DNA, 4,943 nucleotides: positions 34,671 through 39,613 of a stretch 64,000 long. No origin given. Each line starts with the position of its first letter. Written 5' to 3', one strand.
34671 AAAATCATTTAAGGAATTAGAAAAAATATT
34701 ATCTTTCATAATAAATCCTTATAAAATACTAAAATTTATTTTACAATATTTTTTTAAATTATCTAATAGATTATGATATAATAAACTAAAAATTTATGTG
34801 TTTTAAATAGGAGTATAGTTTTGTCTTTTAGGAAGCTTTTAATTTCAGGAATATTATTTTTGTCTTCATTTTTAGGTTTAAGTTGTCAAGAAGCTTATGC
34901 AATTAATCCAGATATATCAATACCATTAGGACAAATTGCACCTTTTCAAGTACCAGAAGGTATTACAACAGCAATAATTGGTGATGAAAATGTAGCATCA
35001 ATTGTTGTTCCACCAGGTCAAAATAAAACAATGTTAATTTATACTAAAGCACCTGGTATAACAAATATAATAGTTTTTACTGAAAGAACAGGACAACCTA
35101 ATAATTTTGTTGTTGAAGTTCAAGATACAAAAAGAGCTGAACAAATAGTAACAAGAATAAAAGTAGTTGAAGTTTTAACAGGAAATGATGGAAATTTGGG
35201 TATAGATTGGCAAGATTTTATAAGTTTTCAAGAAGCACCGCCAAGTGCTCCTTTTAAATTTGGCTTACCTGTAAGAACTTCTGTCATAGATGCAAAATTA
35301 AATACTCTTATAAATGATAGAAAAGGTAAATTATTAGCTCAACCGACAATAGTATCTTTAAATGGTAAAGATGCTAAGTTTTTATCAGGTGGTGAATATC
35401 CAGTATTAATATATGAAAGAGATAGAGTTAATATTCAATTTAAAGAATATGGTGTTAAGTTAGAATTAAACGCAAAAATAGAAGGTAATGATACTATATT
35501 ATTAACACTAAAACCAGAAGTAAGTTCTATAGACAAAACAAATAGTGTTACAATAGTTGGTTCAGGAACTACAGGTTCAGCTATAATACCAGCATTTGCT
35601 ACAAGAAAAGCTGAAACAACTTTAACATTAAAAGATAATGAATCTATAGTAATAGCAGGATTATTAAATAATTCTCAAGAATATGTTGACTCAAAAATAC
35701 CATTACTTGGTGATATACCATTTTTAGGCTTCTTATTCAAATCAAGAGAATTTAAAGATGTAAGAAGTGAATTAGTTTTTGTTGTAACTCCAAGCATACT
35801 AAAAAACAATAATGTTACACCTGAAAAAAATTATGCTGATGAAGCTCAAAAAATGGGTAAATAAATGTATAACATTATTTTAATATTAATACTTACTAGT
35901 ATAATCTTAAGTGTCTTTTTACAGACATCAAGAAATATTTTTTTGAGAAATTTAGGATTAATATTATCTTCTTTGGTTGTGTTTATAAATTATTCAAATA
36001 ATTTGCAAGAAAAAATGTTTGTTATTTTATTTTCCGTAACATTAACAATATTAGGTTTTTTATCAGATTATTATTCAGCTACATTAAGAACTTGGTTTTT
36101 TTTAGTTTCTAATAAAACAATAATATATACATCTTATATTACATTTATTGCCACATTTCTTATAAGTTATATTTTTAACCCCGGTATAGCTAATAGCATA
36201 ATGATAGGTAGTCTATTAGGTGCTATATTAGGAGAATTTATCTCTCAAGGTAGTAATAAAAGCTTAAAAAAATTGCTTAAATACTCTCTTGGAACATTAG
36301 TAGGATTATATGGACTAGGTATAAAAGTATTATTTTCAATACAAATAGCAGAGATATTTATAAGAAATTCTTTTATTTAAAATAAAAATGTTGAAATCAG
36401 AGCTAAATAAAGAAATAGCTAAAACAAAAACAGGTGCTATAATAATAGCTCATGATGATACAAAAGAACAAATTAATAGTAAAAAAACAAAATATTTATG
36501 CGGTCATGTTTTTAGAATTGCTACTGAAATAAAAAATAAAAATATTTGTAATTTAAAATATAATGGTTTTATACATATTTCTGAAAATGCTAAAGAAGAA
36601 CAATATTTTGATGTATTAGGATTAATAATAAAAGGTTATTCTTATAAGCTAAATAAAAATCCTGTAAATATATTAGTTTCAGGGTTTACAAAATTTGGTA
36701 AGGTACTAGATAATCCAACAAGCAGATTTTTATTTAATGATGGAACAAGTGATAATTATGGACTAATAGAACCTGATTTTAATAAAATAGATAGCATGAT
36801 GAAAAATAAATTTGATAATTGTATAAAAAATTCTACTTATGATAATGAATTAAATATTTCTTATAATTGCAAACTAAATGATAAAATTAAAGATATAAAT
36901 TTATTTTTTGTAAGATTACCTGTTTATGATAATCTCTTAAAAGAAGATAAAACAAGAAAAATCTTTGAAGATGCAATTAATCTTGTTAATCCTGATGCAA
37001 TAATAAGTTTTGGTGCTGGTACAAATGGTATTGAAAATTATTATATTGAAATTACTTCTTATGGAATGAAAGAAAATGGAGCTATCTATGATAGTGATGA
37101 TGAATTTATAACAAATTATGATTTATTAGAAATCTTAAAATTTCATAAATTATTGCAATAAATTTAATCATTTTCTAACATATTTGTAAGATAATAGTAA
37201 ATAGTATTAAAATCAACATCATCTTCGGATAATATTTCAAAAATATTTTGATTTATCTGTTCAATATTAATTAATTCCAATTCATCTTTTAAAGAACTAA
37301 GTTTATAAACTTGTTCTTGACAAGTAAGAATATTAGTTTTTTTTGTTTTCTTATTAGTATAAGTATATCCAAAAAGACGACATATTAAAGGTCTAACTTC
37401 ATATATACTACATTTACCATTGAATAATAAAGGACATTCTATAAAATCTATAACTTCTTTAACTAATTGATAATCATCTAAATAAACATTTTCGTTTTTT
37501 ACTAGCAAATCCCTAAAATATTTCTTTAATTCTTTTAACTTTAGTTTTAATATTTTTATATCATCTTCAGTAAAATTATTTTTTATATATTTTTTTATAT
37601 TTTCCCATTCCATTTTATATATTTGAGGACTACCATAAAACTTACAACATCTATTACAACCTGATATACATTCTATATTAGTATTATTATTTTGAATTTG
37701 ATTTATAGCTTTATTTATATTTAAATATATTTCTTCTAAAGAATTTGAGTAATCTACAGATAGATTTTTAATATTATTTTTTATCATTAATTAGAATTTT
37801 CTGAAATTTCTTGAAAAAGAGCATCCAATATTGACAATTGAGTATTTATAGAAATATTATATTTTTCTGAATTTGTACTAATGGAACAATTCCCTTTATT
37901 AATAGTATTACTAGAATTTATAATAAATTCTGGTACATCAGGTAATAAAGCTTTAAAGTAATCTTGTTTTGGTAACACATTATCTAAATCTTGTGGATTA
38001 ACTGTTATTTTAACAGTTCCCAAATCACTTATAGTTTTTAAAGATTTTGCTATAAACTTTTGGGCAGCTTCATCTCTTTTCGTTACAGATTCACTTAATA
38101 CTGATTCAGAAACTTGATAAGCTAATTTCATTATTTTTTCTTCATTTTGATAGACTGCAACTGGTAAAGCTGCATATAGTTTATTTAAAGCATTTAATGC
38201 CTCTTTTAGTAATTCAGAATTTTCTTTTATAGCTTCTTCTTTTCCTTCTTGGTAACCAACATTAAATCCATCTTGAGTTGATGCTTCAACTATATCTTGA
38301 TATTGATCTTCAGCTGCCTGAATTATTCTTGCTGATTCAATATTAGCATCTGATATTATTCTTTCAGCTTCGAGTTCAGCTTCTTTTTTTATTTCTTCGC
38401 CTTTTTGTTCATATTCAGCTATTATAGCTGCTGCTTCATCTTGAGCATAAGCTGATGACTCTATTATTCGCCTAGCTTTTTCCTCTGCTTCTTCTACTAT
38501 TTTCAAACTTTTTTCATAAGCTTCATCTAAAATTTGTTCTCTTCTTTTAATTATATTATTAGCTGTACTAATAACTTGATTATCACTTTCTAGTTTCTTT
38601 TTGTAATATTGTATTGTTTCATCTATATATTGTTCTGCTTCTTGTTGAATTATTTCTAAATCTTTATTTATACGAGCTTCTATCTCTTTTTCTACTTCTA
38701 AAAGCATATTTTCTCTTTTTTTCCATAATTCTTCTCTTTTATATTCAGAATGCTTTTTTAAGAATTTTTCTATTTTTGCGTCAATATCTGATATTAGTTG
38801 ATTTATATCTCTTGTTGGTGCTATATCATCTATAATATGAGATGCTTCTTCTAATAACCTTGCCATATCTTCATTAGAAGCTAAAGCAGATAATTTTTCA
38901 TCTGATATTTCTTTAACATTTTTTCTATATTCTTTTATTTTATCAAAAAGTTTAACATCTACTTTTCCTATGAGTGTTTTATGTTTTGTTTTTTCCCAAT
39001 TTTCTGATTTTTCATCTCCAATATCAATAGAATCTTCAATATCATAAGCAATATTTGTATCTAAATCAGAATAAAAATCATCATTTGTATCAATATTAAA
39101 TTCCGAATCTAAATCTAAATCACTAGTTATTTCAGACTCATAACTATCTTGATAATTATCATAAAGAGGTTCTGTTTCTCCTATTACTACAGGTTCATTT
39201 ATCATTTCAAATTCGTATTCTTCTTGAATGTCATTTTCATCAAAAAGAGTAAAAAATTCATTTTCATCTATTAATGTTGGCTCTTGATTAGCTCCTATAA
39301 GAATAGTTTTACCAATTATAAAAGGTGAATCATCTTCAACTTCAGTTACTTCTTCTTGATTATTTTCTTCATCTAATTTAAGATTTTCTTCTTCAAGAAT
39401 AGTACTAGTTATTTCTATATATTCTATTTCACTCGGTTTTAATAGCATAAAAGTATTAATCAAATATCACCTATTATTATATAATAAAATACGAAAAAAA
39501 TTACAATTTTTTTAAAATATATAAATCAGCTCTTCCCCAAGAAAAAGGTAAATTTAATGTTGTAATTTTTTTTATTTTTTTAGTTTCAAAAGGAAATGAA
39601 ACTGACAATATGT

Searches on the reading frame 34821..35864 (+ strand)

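Call 63: search_protein_families(library=pfam, proteins=[window:34821-35864:+], max_evalue=0.00001)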
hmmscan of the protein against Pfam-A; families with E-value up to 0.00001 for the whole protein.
window:34821-35864:+ (347 aa): 2 families
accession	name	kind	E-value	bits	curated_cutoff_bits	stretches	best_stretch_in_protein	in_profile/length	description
PF00263.26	Secretin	-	1.2e-39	136.1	27.5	1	163-328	2-169/169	Bacterial type II and III secretion system protein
PF13629.12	T2SS-T3SS_pil_N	-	2.4e-10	40.4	23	1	32-100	5-71/72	Pilus formation protein N terminal region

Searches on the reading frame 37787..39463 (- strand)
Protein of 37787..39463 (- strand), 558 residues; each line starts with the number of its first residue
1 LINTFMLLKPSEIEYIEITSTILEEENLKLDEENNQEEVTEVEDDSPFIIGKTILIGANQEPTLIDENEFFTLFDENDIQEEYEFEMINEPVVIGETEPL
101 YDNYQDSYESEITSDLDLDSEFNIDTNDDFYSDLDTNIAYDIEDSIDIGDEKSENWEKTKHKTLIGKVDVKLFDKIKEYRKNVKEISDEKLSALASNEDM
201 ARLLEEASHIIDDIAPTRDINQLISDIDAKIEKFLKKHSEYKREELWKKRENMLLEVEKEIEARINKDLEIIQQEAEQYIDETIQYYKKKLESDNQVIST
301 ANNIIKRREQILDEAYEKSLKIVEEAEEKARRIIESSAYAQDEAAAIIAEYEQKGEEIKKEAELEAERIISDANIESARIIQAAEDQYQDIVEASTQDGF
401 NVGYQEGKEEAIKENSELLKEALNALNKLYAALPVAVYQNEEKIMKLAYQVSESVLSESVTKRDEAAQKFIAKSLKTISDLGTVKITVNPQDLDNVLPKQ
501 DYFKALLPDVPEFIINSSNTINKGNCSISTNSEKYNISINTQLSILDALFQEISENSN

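Call 62: search_protein_families(library=pfam, proteins=[window:37787-39463:-], max_evalue=0.00001)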
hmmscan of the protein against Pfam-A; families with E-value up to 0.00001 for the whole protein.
window:37787-39463:- (558 aa): 1 family
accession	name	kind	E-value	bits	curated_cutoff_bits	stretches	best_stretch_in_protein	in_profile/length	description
PF02108.21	FliH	-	2.1e-09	37.8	24.1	1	425-543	10-125/128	Flagellar assembly protein FliH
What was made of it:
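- The window encodes a FliH-domain protein at 37787-39463 (call 62).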
